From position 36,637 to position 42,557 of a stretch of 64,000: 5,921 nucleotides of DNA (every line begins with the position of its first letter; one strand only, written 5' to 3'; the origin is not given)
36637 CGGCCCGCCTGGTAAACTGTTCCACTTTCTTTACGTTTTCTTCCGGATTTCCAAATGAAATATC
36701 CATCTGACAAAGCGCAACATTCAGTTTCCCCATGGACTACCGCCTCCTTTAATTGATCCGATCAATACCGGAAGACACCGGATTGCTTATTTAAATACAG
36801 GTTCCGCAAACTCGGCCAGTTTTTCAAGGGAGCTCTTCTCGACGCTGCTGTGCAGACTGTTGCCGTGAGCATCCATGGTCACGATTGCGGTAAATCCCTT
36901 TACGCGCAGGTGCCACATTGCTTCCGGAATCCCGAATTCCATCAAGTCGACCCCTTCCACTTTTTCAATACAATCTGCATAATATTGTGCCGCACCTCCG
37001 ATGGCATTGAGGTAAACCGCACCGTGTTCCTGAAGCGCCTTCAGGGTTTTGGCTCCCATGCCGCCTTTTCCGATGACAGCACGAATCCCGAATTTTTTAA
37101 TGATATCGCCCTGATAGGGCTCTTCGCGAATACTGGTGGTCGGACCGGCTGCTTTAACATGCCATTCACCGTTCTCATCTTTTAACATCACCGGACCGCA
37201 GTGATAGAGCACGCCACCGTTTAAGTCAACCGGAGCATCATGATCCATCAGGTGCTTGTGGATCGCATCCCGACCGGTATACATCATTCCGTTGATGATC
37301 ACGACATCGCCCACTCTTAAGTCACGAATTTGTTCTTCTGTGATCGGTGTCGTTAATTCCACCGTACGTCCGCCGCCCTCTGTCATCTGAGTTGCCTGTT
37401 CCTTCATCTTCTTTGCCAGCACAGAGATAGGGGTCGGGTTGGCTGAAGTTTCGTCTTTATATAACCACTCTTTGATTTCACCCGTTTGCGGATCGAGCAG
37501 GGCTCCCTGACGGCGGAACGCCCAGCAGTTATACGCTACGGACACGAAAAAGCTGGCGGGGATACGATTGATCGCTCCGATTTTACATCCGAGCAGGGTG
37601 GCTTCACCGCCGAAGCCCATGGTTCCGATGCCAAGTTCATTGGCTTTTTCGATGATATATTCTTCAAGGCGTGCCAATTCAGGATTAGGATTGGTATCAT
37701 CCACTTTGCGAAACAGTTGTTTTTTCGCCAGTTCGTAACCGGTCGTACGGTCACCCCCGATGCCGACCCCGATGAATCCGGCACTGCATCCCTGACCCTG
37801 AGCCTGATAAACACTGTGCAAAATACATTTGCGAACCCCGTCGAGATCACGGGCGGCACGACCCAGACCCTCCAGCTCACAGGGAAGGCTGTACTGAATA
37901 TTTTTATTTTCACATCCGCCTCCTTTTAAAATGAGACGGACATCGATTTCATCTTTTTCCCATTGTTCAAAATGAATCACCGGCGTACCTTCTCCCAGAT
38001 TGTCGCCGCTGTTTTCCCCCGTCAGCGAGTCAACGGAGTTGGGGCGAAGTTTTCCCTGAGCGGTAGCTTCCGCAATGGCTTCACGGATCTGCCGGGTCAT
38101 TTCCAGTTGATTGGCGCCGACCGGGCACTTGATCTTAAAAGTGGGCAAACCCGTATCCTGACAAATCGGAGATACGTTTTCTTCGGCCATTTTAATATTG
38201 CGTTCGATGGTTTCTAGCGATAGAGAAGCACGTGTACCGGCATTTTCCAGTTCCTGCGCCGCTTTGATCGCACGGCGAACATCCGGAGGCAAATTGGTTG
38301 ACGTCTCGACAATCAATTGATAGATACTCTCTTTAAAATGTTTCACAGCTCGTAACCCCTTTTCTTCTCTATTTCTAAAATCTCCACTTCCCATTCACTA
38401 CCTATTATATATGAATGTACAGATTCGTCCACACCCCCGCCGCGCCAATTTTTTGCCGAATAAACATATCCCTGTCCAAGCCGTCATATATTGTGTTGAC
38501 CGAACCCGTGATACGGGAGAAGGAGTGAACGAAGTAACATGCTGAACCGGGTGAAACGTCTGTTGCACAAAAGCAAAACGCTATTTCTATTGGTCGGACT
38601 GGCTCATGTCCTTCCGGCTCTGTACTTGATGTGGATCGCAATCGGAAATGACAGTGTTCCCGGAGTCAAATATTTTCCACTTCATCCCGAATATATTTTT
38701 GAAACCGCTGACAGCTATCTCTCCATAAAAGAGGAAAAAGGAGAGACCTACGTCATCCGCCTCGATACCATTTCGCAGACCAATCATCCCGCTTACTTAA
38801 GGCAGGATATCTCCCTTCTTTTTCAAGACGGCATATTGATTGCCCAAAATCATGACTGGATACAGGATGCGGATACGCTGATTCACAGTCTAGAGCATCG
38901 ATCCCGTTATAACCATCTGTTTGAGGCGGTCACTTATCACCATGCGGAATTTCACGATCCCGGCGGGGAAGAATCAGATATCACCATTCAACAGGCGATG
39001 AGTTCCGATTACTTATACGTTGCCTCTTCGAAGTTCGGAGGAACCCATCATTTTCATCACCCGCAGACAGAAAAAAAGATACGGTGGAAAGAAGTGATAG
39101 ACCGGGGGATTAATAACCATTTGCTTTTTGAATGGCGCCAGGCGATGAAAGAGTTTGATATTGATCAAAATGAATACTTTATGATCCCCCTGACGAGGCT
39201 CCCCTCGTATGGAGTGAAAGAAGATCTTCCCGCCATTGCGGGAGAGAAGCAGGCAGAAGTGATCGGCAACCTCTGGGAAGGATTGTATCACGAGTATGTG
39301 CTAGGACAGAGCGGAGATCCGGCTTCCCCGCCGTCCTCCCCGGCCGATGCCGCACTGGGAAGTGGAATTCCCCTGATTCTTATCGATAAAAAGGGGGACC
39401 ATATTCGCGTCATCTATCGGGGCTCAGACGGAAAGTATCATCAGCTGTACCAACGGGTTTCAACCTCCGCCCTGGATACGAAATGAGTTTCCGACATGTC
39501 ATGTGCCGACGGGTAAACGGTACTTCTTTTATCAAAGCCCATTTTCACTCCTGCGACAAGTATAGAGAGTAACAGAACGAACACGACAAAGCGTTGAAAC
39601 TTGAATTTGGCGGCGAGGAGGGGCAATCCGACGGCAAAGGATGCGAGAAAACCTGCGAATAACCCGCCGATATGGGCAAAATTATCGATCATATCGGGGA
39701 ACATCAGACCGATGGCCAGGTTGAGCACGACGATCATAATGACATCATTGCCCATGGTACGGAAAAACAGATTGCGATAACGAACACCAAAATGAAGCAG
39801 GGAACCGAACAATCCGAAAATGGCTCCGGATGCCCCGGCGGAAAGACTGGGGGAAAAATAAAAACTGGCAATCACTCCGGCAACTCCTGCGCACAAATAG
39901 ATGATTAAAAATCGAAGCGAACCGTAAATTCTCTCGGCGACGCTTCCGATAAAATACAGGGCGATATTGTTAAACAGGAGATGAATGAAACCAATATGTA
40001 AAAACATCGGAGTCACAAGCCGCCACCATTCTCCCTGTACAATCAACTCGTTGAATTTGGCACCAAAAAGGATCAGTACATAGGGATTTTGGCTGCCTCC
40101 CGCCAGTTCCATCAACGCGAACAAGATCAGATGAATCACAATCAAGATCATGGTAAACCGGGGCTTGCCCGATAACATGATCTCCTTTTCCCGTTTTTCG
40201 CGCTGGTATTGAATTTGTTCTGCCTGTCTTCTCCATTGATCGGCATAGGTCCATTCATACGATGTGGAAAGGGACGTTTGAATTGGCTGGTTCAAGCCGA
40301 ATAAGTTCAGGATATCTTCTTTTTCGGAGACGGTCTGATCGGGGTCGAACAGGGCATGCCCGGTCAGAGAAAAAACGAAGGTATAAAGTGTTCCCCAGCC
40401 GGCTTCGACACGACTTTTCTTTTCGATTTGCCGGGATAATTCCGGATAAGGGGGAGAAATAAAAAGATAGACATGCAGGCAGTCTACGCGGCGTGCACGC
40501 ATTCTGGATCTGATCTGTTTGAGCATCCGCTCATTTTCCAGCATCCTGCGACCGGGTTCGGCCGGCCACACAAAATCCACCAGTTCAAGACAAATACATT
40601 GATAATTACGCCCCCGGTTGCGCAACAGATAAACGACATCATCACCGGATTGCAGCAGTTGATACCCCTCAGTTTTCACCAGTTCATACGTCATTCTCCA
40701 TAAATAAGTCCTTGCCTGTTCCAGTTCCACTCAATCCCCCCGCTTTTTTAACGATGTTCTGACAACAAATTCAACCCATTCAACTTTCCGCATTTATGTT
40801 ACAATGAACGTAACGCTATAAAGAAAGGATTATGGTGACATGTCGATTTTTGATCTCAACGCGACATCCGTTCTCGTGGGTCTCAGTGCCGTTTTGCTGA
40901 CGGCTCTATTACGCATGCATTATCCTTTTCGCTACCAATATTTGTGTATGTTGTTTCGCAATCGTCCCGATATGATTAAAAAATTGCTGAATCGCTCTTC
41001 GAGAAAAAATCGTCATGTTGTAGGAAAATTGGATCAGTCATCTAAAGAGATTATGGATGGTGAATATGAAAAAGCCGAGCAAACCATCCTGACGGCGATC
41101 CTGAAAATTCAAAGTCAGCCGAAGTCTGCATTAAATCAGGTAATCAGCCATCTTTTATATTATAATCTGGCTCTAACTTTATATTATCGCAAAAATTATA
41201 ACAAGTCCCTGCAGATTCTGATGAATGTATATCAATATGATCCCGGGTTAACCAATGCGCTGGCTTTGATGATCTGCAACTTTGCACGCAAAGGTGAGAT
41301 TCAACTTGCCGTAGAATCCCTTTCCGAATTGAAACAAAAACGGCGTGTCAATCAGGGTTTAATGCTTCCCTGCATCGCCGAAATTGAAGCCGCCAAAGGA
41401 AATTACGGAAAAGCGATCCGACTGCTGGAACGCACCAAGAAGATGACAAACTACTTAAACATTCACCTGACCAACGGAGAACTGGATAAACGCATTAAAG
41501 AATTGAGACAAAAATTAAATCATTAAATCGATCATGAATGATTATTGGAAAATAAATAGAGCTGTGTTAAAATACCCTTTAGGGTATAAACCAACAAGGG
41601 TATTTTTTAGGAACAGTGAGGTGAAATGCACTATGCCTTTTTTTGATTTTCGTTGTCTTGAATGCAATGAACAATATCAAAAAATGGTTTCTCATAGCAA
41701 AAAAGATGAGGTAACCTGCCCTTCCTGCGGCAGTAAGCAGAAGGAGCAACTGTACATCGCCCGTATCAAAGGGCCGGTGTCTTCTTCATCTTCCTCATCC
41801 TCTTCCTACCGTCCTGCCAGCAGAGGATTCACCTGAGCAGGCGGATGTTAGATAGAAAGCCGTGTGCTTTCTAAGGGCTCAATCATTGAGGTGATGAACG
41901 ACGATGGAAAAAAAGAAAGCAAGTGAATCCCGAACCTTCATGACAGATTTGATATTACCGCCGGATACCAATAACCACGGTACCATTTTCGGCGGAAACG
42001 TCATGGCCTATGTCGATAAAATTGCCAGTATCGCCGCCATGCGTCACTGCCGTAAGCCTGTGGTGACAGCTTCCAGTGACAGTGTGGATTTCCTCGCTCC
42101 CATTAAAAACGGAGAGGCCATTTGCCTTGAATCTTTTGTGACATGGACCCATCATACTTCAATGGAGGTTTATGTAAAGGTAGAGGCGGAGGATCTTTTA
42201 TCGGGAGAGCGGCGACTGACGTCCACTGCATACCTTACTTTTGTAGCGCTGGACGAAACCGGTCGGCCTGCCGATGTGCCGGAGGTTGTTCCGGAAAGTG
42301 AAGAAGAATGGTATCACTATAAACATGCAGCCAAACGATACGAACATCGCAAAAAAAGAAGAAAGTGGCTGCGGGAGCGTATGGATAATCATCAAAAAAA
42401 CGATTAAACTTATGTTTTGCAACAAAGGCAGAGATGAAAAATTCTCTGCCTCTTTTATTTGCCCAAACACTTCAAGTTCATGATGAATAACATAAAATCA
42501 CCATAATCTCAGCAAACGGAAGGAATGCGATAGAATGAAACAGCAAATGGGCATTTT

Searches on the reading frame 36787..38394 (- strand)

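Call 53: search_protein_families(library=pfam, proteins=[window:36787-38394:-], max_evalue=0.00001)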
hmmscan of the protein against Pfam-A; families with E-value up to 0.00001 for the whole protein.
window:36787-38394:- (535 aa): 2 families
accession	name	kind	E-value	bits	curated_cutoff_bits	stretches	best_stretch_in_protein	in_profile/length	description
PF05681.19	Fumerase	-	5.2e-77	259.2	25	1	22-296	2-267/270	Fumarate hydratase (Fumerase)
PF05683.17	Fumerase_C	-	1.7e-62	210.9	22.2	1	306-517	2-204/205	Fumarase C-terminus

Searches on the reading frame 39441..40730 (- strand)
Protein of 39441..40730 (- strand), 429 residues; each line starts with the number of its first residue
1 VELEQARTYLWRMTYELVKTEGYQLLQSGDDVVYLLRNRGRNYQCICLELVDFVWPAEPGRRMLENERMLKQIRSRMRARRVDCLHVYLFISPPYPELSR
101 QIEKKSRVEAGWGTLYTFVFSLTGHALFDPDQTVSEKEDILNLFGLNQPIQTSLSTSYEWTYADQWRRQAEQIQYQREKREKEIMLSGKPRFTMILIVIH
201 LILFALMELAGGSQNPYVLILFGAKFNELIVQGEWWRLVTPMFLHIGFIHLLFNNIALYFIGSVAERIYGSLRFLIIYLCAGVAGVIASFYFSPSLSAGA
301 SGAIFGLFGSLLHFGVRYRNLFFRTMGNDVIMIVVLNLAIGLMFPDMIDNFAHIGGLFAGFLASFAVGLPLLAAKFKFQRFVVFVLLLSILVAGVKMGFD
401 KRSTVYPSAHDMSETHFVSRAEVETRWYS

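Call 53: search_protein_families(library=pfam, proteins=[window:39441-40730:-], max_evalue=0.00001)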
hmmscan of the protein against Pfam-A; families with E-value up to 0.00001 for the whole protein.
window:39441-40730:- (429 aa): 1 family
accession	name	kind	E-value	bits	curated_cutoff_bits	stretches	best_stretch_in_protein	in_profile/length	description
PF01694.28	Rhomboid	-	1.3e-37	129.6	22.6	1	233-367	2-140/143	Rhomboid domain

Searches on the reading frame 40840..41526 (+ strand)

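Call 53: search_protein_families(library=pfam, proteins=[window:40840-41526:+], max_evalue=0.00001)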
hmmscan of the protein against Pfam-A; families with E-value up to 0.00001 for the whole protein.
window:40840-41526:+ (228 aa): 0 families

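Call 68: search_protein_families(library=ncbifam, proteins=[window:40840-41526:+], max_evalue=0.001)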
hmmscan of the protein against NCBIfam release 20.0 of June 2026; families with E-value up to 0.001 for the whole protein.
window:40840-41526:+ (228 aa): 1 family
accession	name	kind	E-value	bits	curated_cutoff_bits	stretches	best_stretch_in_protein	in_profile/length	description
TIGR02917.1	PEP_TPR_lipo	equivalog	6.2e-06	24.4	312.2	1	76-203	277-393/899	XrtA/PEP-CTERM system TPR-repeat protein PrsT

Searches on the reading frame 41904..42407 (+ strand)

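Call 53: search_protein_families(library=pfam, proteins=[window:41904-42407:+], max_evalue=0.00001)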
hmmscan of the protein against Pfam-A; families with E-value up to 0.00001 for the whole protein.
window:41904-42407:+ (167 aa): 1 family
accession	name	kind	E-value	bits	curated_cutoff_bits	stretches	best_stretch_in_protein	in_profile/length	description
PF03061.28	4HBT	-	2.6e-19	69.7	20.6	1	25-97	1-74/79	Thioesterase superfamily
